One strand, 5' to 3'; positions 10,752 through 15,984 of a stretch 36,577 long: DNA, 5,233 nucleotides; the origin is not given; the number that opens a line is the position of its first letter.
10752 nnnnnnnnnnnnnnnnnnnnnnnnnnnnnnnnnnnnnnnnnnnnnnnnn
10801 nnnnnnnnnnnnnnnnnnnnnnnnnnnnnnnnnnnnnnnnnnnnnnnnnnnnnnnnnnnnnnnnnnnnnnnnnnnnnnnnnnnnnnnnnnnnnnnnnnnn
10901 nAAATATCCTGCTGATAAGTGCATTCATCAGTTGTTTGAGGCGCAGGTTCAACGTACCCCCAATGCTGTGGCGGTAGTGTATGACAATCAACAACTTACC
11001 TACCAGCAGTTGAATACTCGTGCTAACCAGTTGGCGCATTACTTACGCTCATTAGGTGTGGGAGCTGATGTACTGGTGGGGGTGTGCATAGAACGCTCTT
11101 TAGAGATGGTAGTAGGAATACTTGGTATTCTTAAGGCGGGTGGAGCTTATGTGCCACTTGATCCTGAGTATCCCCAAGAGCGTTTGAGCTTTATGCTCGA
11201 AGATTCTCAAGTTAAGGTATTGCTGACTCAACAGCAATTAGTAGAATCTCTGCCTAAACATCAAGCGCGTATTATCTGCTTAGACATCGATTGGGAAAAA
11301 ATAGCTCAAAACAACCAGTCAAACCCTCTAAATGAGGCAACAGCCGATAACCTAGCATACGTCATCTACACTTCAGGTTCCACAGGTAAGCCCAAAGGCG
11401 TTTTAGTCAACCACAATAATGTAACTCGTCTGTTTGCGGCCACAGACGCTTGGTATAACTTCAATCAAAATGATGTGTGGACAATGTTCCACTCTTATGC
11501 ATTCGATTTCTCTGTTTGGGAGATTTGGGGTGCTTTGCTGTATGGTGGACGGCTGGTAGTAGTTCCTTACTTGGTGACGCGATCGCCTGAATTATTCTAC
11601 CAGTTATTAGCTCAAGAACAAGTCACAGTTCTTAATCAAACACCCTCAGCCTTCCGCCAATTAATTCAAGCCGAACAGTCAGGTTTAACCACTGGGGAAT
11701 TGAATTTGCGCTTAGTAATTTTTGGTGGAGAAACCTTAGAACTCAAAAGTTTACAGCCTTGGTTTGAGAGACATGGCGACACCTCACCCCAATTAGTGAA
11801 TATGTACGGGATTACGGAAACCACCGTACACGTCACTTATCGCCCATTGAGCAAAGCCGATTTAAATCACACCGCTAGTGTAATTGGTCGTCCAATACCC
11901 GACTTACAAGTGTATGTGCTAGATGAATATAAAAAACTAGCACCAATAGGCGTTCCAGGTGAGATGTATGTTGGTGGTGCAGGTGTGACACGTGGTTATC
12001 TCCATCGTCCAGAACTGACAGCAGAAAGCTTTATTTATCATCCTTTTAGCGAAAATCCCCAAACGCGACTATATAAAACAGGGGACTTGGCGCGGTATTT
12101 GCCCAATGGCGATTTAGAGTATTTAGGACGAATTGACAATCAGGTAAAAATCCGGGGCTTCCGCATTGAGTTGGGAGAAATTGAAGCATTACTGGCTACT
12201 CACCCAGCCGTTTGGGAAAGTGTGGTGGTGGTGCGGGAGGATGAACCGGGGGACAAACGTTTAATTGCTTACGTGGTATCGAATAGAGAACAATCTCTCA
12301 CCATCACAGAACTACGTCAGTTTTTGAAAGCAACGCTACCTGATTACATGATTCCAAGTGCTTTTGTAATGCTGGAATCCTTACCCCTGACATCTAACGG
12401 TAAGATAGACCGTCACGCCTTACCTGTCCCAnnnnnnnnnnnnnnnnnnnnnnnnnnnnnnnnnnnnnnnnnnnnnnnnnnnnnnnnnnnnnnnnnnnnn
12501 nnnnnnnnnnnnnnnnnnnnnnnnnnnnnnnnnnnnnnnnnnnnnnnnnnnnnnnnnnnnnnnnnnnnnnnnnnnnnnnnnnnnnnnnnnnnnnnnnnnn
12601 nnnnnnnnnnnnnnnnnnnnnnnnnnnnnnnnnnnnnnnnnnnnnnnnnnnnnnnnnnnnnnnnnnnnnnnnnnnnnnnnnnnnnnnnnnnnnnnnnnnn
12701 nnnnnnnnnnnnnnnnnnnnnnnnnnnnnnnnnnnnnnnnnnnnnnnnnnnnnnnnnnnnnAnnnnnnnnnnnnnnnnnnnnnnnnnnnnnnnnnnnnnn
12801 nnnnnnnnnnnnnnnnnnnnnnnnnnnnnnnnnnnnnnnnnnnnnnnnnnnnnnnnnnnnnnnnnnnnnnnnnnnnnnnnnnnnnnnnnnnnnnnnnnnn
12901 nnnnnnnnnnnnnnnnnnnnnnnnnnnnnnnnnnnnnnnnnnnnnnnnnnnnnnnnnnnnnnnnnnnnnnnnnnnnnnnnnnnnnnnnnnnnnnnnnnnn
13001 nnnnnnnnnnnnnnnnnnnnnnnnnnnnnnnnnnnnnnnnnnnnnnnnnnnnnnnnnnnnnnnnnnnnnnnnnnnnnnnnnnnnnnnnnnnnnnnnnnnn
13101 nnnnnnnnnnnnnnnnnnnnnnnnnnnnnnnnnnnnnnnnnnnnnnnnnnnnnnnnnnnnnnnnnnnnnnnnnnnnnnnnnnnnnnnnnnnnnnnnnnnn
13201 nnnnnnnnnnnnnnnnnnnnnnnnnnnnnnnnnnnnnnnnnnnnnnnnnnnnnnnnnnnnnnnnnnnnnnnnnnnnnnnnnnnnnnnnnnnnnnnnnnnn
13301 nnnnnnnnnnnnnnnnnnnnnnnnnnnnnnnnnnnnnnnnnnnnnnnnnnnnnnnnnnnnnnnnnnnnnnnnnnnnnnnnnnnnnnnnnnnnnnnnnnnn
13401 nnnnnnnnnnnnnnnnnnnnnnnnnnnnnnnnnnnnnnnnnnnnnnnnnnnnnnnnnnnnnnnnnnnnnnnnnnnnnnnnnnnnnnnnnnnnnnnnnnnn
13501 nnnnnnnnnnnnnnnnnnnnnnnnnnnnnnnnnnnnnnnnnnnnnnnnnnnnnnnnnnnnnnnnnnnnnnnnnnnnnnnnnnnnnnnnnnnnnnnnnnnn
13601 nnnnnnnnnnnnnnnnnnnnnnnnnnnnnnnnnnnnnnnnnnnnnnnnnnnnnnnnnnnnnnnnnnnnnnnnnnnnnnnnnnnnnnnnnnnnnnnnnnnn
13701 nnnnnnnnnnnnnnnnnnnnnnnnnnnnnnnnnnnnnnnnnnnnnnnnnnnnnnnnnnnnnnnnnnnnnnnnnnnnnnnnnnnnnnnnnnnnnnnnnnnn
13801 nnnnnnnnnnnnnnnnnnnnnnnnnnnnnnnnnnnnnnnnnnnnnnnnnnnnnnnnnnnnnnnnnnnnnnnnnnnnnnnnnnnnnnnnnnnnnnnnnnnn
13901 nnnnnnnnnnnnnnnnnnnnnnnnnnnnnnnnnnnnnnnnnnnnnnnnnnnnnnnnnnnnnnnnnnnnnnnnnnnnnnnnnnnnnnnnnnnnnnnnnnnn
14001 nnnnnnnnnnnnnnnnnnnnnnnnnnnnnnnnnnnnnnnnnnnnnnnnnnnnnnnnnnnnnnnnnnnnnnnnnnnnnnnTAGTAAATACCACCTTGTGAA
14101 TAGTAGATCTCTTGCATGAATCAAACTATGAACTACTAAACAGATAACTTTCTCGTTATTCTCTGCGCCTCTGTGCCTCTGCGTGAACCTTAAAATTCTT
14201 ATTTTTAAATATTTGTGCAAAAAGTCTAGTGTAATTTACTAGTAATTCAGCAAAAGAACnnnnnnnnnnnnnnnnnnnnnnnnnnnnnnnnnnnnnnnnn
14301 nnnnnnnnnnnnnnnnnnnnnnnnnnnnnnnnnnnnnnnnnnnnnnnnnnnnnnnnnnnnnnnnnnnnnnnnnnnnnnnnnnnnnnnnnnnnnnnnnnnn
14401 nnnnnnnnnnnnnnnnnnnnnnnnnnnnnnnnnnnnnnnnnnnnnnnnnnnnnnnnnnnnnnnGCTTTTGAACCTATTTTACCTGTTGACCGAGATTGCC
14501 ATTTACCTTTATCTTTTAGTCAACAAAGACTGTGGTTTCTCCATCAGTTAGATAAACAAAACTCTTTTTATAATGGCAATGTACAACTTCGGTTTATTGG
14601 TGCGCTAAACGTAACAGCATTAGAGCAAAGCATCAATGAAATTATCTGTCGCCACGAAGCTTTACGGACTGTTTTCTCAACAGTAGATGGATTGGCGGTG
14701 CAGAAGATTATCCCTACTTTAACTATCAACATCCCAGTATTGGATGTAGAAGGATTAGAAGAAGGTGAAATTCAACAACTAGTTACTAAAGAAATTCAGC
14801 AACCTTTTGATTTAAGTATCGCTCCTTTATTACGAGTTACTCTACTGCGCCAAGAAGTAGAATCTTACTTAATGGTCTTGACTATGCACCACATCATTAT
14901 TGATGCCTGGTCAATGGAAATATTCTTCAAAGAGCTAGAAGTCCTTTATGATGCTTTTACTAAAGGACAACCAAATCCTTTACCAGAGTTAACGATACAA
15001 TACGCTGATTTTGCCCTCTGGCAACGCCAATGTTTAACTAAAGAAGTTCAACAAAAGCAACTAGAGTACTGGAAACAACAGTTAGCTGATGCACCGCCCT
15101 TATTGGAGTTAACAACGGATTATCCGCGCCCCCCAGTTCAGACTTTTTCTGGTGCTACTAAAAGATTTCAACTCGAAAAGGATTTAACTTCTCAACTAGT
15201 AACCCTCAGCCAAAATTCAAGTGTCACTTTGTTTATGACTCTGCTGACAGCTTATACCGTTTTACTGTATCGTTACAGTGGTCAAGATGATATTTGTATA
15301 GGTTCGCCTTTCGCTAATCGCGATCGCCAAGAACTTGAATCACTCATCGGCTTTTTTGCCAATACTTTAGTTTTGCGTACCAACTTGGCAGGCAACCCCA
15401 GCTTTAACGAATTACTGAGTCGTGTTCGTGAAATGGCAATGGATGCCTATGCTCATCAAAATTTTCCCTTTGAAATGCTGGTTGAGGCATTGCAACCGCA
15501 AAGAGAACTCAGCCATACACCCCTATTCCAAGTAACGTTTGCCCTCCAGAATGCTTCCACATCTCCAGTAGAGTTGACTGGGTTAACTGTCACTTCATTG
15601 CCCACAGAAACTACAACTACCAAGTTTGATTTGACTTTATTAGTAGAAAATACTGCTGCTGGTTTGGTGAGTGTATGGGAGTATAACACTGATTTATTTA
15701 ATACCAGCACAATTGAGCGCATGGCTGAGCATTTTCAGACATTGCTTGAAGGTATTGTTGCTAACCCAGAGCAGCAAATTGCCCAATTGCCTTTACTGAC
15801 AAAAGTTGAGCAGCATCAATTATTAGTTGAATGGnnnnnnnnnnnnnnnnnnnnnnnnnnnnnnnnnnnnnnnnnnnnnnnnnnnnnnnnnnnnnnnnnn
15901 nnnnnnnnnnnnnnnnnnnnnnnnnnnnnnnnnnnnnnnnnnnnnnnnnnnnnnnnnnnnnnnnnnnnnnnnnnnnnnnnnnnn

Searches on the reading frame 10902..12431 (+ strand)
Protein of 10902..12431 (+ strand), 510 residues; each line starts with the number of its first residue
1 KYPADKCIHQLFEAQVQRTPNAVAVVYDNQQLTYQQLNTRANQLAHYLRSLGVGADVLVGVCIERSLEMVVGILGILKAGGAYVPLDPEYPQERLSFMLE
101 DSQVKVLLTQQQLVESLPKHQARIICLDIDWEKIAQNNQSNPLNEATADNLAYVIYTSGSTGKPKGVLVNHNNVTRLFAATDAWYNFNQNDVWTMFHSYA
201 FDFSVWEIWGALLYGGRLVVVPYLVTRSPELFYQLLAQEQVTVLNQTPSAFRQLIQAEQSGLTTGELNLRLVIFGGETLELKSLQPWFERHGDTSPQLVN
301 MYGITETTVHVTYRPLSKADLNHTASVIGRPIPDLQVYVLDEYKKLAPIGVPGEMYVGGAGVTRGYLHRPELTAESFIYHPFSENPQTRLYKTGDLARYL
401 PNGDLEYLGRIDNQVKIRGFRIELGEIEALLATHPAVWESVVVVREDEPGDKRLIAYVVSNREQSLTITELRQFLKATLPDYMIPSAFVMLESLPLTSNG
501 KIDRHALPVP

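Call 25: search_protein_families(library=ncbifam, proteins=[window:10902-12431:+], max_evalue=1e-60)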
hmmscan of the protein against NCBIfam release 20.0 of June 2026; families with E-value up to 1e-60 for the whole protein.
window:10902-12431:+ (510 aa): 12 families
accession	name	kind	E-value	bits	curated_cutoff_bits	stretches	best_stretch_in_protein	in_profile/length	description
NF041803.1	NRPS_SolG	exception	3.8e-150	501.6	2200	1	2-510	557-1073/1163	solanimycin non-ribosomal peptide synthetase SolG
TIGR01733.1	AA-adenyl-dom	subfamily_domain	8.5e-146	485.9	317.4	1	33-442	1-409/409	amino acid adenylation domain-containing protein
NF004282.0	PRK05691.1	subfamily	1.5e-138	462.7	4090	1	4-510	2186-2694/4334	non-ribosomal peptide synthase/polyketide synthase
NF047350.1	aureusi_NRPS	equivalog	7.3e-133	444.4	2500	1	5-508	412-892/2373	aureusimine non-ribosomal peptide synthetase AusA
NF038078.1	NRPS_MxcG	equivalog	8.6e-104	348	2300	1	6-507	456-956/1442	myxochelin non-ribosomal peptide synthetase MxcG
NF007605.2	PRK10252.1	equivalog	1.8e-96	323.9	2400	1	8-510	456-960/1292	enterobactin non-ribosomal peptide synthetase EntF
NF003417.0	PRK04813.1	subfamily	6.2e-96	321.9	476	1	12-507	9-499/505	D-alanine--poly(phosphoribitol) ligase subunit DltA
TIGR01734.1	D-ala-DACP-lig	equivalog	1.2e-86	291.3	559.85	1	9-507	4-498/504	D-alanine--poly(phosphoribitol) ligase subunit DltA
TIGR03098.1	ligase_PEP_1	hypoth_equivalog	2.9e-76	257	592.35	1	8-507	2-514/517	acyl-CoA ligase (AMP-forming), exosortase A system-associated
NF004837.0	PRK06187.1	subfamily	1.7e-75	254.3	476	1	6-507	8-518/531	long-chain-fatty-acid--CoA ligase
TIGR03443.1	alpha_am_amid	equivalog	5.9e-74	249.2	1030.1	0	150-463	416-752/1390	L-aminoadipate-semialdehyde dehydrogenase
NF052269.1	Staph_lig_FadD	equivalog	8.4e-62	209.1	650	1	16-507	12-489/499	long-chain-fatty-acid--CoA ligase FadD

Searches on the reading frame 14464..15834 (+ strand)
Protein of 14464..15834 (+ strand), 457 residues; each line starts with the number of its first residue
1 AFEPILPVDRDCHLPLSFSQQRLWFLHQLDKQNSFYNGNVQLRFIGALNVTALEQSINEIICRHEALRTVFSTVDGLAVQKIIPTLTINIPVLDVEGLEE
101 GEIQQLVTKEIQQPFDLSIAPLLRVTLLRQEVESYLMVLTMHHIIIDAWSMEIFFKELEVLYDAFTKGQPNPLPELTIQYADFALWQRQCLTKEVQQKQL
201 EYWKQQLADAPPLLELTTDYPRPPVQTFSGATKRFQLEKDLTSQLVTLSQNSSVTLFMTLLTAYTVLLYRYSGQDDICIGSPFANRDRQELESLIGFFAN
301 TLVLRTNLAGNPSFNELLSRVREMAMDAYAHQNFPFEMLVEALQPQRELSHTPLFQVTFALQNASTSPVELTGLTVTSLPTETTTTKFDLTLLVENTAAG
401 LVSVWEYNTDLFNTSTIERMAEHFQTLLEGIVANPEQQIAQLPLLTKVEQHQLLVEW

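Call 32: search_solved_structures(query=window:14464-15834:+, max_evalue=1e-10, show_alignments=0)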
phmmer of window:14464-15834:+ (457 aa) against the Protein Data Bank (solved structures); distinct sequences matched with E-value up to 1e-10: 55.
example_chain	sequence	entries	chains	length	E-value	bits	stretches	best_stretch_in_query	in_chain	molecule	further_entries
6p1j_A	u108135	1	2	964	8.3e-108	364.4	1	14-457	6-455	Txo2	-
6oyf_A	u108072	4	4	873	1.5e-104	353.7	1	14-457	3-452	Txo1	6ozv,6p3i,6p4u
5u89_A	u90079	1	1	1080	3e-93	316.4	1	13-454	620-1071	Amino acid adenylation domain protein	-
2jgp_A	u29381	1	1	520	6.7e-87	295.5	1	5-444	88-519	TYROCIDINE SYNTHETASE 3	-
8z0q_C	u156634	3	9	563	3e-80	273.6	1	4-442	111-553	Special condensation domain in NRPS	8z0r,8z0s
7kvw_A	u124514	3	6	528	2.2e-68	234.5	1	15-442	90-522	PCP-C didomain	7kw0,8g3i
8fx6_A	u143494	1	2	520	7e-68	232.8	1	15-439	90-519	PCP-C didomain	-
7kw2_A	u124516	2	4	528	2e-67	231.3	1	15-442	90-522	PCP-C didomain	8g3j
8fx7_A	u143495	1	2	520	6.4e-67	229.7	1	15-439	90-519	PCP-C didomain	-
8qnf_A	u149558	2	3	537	1.2e-60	209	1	14-449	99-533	Condensation domain TomBC from the Tomaymycin non-ribosomal peptide synthetase | Tomaymycin non-ribosomal peptide synthetase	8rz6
8xjz_C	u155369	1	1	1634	9.9e-60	206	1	13-448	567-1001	Peptide synthetase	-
9rde_A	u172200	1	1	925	9.6e-53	183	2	15-451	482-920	Bacitracin synthase 3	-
6mfy_A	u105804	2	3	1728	1.6e-52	182.2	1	2-454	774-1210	Linear gramicidin synthase subunit A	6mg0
6mfz_A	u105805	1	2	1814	1.8e-52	182.1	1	2-454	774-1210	Linear gramicidin synthase subunit A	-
9be3_A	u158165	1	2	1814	2.5e-52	181.6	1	2-454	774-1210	Linear gramicidin synthase subunit A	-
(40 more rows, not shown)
